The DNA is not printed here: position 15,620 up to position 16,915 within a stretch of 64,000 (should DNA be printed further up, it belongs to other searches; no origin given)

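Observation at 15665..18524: Two-gene SIR2-like NADase plus HerA-like ATPase cassette (SIR2-HerA-type anti-phage system) on a ~33% GC island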

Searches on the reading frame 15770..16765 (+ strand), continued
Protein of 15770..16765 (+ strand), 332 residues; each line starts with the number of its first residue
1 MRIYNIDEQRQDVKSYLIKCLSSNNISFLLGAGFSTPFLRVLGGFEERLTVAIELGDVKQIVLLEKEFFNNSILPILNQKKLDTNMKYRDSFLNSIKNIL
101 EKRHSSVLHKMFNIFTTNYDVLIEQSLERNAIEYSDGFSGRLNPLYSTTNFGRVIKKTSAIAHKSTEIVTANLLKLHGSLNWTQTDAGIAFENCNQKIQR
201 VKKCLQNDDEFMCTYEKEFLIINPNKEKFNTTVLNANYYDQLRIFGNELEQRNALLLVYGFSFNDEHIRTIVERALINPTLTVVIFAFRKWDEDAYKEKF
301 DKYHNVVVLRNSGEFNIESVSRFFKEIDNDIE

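Call 47: fold_search(model_id=the predicted structure, library=pdb)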
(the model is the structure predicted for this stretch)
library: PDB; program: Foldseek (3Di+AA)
matches with E <= 10: 937; with E <= 0.001: 68
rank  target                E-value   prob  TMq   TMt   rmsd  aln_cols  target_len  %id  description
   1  8su9_D                2.8e-15  1.00  0.68  0.58   5.3       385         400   22  E. coli SIR2-HerA complex (hexamer HerA bound with dodecamer Sir2) (released 2024-03-27)
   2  8sub_I                2.9e-15  1.00  0.65  0.56   6.1       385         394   20  E. coli SIR2-HerA complex (dodecamer SIR2 pentamer HerA) (released 2023-12-27)
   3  8sub_D                6.9e-15  1.00  0.62  0.52  13.8       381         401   22  E. coli SIR2-HerA complex (dodecamer SIR2 pentamer HerA) (released 2023-12-27)
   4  8sub_G                9.1e-15  1.00  0.65  0.56   5.7       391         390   22  E. coli SIR2-HerA complex (dodecamer SIR2 pentamer HerA) (released 2023-12-27)
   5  8uae_B                9.7e-15  1.00  0.70  0.62   5.6       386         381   22  E. coli Sir2_HerA complex (12:6) with ATPgamaS (released 2023-12-27)
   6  8suw_J                9.7e-15  1.00  0.71  0.60   5.0       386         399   21  E. coli SIR2-HerA complex (dodecamer SIR2 bound 4 protomers of HerA) (released 2024-03-27)
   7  8sub_E                1.1e-14  1.00  0.65  0.55  11.9       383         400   21  E. coli SIR2-HerA complex (dodecamer SIR2 pentamer HerA) (released 2023-12-27)
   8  8suw_F                1.1e-14  1.00  0.62  0.53  13.7       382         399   21  E. coli SIR2-HerA complex (dodecamer SIR2 bound 4 protomers of HerA) (released 2024-03-27)
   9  8uae_F                1.4e-14  1.00  0.69  0.61   5.5       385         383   20  E. coli Sir2_HerA complex (12:6) with ATPgamaS (released 2023-12-27)
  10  8sub_A                1.8e-14  1.00  0.67  0.57   6.3       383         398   22  E. coli SIR2-HerA complex (dodecamer SIR2 pentamer HerA) (released 2023-12-27)
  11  8sub_F                1.9e-14  1.00  0.62  0.52  13.7       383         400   22  E. coli SIR2-HerA complex (dodecamer SIR2 pentamer HerA) (released 2023-12-27)
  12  8sub_J                2.3e-14  1.00  0.66  0.56   5.9       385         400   22  E. coli SIR2-HerA complex (dodecamer SIR2 pentamer HerA) (released 2023-12-27)
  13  8sub_K                2.7e-14  1.00  0.64  0.55   6.5       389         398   21  E. coli SIR2-HerA complex (dodecamer SIR2 pentamer HerA) (released 2023-12-27)
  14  8j4u_G                2.7e-14  1.00  0.65  0.56  11.7       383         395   21  Structure of HerA-Sir2 complex from Escherichia coli Nezha system (released 2024-01-03)
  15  8sub_B                3.4e-14  1.00  0.69  0.58   5.3       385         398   20  E. coli SIR2-HerA complex (dodecamer SIR2 pentamer HerA) (released 2023-12-27)
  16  8yhx_J                4.5e-14  1.00  0.63  0.50  10.1       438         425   18  Cryo-EM structure of the trimeric HerA (released 2024-11-06)
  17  8yhx_R                5.7e-14  1.00  0.67  0.58   7.0       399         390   20  Cryo-EM structure of the trimeric HerA (released 2024-11-06)
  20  8wld_H                1.4e-13  1.00  0.62  0.60   6.3       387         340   19  Cryo-EM structure of SIR2/HerA antiphage complex (released 2024-09-11)
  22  8yhx_H                3.3e-13  1.00  0.64  0.51   8.9       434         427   19  Cryo-EM structure of the trimeric HerA (released 2024-11-06)
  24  8w9l_A                4.4e-13  1.00  0.59  0.55  11.2       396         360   18  Cryo-EM structure of PsSIR2 (released 2024-09-11)
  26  8wld_P                7.9e-13  1.00  0.55  0.53  14.1       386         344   19  Cryo-EM structure of SIR2/HerA antiphage complex (released 2024-09-11)
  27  8wld_Q                7.9e-13  1.00  0.55  0.54  13.4       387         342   19  Cryo-EM structure of SIR2/HerA antiphage complex (released 2024-09-11)
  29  8wld_J                1.6e-12  1.00  0.62  0.61   6.3       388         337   18  Cryo-EM structure of SIR2/HerA antiphage complex (released 2024-09-11)
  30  8wld_E                1.7e-12  1.00  0.58  0.56  11.7       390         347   18  Cryo-EM structure of SIR2/HerA antiphage complex (released 2024-09-11)
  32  8yhx_I                4.4e-12  1.00  0.62  0.49  10.6       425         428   20  Cryo-EM structure of the trimeric HerA (released 2024-11-06)
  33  8wld_K                4.4e-12  1.00  0.60  0.60   6.7       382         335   19  Cryo-EM structure of SIR2/HerA antiphage complex (released 2024-09-11)
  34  8yhx_Q                4.9e-12  1.00  0.58  0.48  11.5       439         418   18  Cryo-EM structure of the trimeric HerA (released 2024-11-06)
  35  8wld_R                5.8e-12  1.00  0.57  0.55  13.2       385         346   17  Cryo-EM structure of SIR2/HerA antiphage complex (released 2024-09-11)
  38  8yhx_G                4.8e-11  1.00  0.59  0.49  10.2       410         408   20  Cryo-EM structure of the trimeric HerA (released 2024-11-06)
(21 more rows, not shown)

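Call 48: search_protein_families(library=phrogs, proteins=[window:15770-16765:+], max_evalue=0.01)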
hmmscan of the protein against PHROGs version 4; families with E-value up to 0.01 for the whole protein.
window:15770-16765:+ (332 aa): 2 families
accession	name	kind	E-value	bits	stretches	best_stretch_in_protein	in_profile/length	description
phrog_35569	-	unknown function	9.6e-34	118.2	2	209-301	242-333/371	-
phrog_9581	-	unknown function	5.5e-32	112.4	1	77-290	133-336/415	-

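Call 54: search_protein_families(library=padloc, proteins=[L003:12767-14290:+, L003:9730-9969:+, L003:14502-18965:+], max_evalue=0.01)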
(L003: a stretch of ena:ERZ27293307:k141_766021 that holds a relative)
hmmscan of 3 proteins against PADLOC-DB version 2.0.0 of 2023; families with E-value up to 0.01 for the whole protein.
L003:12767-14290:+ (508 aa): 0 families

L003:9730-9969:+ (80 aa): 2 families
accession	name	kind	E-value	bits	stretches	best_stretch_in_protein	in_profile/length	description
PDLC04760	PDC-M64C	-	5.6e-05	21.4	1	2-61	22-80/93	-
PDLC04775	PDC-M69A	-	0.003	16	1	6-65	7-65/113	-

L003:14502-18965:+ (1488 aa): 2 families
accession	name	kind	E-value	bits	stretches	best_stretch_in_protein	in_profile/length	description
PDLC04702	PDC-M54A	-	4.7e-08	29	1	268-356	312-399/1621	-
PDLC04700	PDC-M54A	-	3.6e-06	22.2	1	259-371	304-413/1657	-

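Call 55: search_protein_families(library=pfam, proteins=[L003:12767-14290:+, L003:9730-9969:+], max_evalue=0.1)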
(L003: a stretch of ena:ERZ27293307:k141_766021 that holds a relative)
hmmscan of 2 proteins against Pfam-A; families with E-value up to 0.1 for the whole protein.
L003:12767-14290:+ (508 aa): 1 family
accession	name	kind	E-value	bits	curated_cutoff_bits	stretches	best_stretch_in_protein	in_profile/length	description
PF18928.5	DUF5677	-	0.00068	20.2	27.1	1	109-201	56-156/166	Family of unknown function (DUF5677)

L003:9730-9969:+ (80 aa): 1 family
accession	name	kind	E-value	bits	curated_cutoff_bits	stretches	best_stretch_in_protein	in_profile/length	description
PF13443.12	HTH_26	-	1.2e-08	35.5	22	1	10-68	1-59/63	Cro/C1-type HTH DNA-binding domain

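Call 64: find_related_loci(query=A1, collection=metagenome_contigs, flank=8000)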
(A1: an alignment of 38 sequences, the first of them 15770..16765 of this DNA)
Query A1 (332 aa) in metagenome_contigs; peptide patterns used: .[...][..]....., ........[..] (x = any residue, [..] = any of these).
600 stretches matched a pattern (row limit reached: there are more); 465 encode a relative of the query (tblastn E <= 1e-3); the best 80 are kept; 80 distinct loci.
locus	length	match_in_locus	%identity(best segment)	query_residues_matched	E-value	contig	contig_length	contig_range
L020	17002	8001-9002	41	6-332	3e-79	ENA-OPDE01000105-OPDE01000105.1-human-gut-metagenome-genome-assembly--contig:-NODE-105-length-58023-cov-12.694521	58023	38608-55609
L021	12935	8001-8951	39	3-318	1e-69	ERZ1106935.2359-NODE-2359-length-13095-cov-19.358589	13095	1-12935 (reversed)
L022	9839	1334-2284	39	3-318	1e-69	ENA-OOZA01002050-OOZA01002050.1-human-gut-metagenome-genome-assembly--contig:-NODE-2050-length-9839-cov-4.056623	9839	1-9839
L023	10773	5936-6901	39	1-318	2e-69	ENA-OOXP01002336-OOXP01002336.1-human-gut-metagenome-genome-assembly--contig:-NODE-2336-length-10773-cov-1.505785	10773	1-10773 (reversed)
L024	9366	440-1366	40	19-330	1e-57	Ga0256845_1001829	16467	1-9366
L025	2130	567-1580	37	7-316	2e-57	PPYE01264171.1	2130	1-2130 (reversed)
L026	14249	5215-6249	37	12-328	2e-55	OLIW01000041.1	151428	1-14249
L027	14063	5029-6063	37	12-328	2e-55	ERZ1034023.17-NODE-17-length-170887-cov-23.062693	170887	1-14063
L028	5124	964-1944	36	21-316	1e-54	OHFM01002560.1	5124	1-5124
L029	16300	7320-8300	36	21-316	2e-54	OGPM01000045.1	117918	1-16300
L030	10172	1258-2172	39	25-287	4e-54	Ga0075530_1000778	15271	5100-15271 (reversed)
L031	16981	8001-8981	36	21-316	4e-54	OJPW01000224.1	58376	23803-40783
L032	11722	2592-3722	33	21-331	2e-53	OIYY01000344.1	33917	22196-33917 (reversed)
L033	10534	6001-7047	32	16-327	2e-53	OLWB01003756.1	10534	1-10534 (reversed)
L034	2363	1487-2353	40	25-275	1e-53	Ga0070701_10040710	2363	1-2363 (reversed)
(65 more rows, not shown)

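Call 66: find_related_loci(query=A1, collection=viral_contigs, flank=8000)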
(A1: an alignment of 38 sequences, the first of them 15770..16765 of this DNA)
Query A1 (332 aa) in viral_contigs; peptide patterns used: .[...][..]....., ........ (x = any residue, [..] = any of these).
76 stretches matched a pattern; 40 encode a relative of the query (tblastn E <= 1e-3); 39 distinct loci.
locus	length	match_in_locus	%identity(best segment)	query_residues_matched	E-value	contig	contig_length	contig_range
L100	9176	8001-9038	37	3-309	3e-54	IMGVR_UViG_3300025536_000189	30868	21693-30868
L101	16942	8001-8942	34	14-313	2e-48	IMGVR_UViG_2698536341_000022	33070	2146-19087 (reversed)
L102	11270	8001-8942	34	14-313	2e-48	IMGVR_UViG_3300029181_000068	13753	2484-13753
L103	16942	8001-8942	34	14-313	2e-48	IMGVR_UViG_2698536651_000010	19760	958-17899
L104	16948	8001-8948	33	14-315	1e-46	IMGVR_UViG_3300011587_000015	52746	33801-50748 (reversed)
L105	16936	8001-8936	33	16-313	2e-46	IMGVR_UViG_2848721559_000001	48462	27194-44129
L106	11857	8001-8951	33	24-298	2e-43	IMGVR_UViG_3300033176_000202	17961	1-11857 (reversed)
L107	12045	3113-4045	32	14-309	5e-43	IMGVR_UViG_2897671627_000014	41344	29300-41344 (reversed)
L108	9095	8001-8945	32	20-290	4e-37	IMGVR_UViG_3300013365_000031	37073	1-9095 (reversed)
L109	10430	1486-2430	30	20-290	1e-34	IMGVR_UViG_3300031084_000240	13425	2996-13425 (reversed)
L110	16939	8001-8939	32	20-288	7e-35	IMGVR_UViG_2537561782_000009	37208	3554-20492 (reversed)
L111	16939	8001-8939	32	20-288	7e-35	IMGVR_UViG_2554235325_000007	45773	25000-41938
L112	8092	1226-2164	31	20-288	6e-33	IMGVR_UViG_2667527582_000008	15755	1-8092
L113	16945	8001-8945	30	18-288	5e-33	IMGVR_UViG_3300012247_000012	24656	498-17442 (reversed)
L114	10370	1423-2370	29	19-288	2e-30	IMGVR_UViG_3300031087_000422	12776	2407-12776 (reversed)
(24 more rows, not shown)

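Call 78: list_cluster_members(proteins=[P0001, P0121, P0002])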
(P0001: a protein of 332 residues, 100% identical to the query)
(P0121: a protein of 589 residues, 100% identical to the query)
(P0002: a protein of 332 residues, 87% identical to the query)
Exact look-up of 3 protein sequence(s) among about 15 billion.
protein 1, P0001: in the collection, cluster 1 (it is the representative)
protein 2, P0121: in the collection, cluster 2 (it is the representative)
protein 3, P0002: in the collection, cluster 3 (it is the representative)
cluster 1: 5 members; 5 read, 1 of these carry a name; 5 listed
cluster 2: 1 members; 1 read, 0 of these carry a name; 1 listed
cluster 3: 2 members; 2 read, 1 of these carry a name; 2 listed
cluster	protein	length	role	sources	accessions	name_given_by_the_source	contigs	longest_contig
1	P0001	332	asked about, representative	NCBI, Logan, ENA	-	-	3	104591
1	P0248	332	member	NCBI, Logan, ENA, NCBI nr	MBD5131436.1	MAG: hypothetical protein HDT28_02420 [Clostridiales bacterium] | hypothetical protein [Clostridiales bacterium]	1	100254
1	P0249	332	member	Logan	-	-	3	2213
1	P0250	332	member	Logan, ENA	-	-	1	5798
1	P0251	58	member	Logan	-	-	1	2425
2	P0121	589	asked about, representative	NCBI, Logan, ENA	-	-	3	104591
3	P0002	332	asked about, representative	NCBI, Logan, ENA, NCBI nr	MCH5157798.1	MAG: SIR2 family protein [Clostridiales bacterium] | SIR2 family protein [Clostridiales bacterium]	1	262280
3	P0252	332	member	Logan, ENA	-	-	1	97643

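Call 79: find_encoding_contigs(protein=P0248, flank=10000, max_places=3)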
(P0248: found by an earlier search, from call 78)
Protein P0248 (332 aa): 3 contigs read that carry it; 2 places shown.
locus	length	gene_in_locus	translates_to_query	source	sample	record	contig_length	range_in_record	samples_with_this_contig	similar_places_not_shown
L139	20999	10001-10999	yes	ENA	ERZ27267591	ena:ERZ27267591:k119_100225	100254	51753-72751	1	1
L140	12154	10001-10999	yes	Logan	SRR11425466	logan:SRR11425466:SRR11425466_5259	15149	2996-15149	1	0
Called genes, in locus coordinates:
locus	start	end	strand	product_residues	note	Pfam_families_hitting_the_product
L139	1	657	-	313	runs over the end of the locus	PF02729:OTCace_N, PF00185:OTCace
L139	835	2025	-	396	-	PF00202:Aminotran_3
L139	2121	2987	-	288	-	PF00696:AA_kinase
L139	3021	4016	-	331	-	PF01113:DapB_N (weak), PF01118:Semialdhyde_dh, PF01408:GFO_IDH_MocA (weak), PF22698:Semialdhyde_dhC_1, PF02774:Semialdhyde_dhC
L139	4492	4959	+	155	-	PF02463:SMC_N, PF13175:AAA_15, PF13476:AAA_23 (weak), PF13304:AAA_21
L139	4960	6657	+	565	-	PF13175:AAA_15, PF13304:AAA_21, PF20469:OLD-like_TOPRIM (faint)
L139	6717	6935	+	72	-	PF01381:HTH_3 (weak), PF12844:HTH_19 (weak)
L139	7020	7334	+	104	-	PF13395:HNH_4 (weak)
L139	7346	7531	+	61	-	-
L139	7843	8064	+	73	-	-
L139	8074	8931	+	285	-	PF01661:Macro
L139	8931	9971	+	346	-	PF14487:DarT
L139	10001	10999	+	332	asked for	PF13289:SIR2_2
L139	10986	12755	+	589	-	PF01935:DUF87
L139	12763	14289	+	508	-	-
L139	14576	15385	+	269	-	PF13391:HNH_2 (faint), PF20277:CTD11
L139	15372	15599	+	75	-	PF20292:MC7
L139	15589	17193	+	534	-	PF13476:AAA_23 (weak), PF10088:DUF2326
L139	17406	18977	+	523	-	PF12161:HsdM_N, PF02384:N6_Mtase, PF07669:Eco57I (weak)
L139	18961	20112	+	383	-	PF01420:Methylase_S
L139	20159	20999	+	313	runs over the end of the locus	PF11185:DUF2971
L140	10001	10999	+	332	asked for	PF13289:SIR2_2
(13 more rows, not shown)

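Call 81: find_encoding_contigs(protein=P0003, flank=5000, max_places=3)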
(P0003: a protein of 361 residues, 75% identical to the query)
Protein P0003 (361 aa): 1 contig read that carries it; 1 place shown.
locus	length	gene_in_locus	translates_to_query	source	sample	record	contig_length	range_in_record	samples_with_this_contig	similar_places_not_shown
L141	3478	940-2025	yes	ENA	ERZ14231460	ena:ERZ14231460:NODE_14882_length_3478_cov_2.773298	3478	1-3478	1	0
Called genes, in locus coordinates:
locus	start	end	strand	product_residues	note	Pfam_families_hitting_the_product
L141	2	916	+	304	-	?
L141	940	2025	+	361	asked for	PF13289:SIR2_2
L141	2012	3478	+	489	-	?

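Call 82: search_solved_structures(query=L139:12763-14286:+, max_evalue=1)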
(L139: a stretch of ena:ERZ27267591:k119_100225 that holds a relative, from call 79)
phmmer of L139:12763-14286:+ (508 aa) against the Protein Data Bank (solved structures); distinct sequences matched with E-value up to 1: 1.
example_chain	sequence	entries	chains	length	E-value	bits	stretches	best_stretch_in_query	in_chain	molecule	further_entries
2c0n_A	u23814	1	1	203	0.35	12.9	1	281-400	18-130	A197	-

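Call 83: search_dna_similar(query=L139:12763-14286:+, collection=plasmids, mode=protein, max_rows=10, max_evalue=0.001)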
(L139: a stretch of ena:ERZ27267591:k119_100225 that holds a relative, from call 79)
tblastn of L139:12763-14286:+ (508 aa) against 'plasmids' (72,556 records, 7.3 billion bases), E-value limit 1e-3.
No match.

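Call 84: find_related_loci(query=L139:12763-14286:+, collection=viral_contigs, flank=6000)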
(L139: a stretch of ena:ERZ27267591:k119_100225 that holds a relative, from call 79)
Query L139:12763-14286:+ (508 aa) in viral_contigs; peptide patterns used: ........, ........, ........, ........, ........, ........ (x = any residue, [..] = any of these).
2 stretches matched a pattern, but none encodes a relative of the query by tblastn (E <= 1e-3).

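Call 87: search_protein_families(library=ncbifam, proteins=[L139:12763-14286:+, L003:12767-14290:+], max_evalue=0.1)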
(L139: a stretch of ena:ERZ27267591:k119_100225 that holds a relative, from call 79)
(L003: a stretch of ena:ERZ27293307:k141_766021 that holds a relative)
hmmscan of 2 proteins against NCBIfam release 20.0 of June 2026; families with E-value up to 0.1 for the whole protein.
L139:12763-14286:+ (508 aa): 0 families

L003:12767-14290:+ (508 aa): 0 families

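Call 88: search_protein_families(library=phrogs, proteins=[L139:12763-14286:+, L003:12767-14290:+], max_evalue=0.1)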
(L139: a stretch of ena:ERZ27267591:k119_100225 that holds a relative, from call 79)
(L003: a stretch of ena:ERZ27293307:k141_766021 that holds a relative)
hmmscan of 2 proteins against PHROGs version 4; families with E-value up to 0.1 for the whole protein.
L139:12763-14286:+ (508 aa): 0 families

L003:12767-14290:+ (508 aa): 0 families
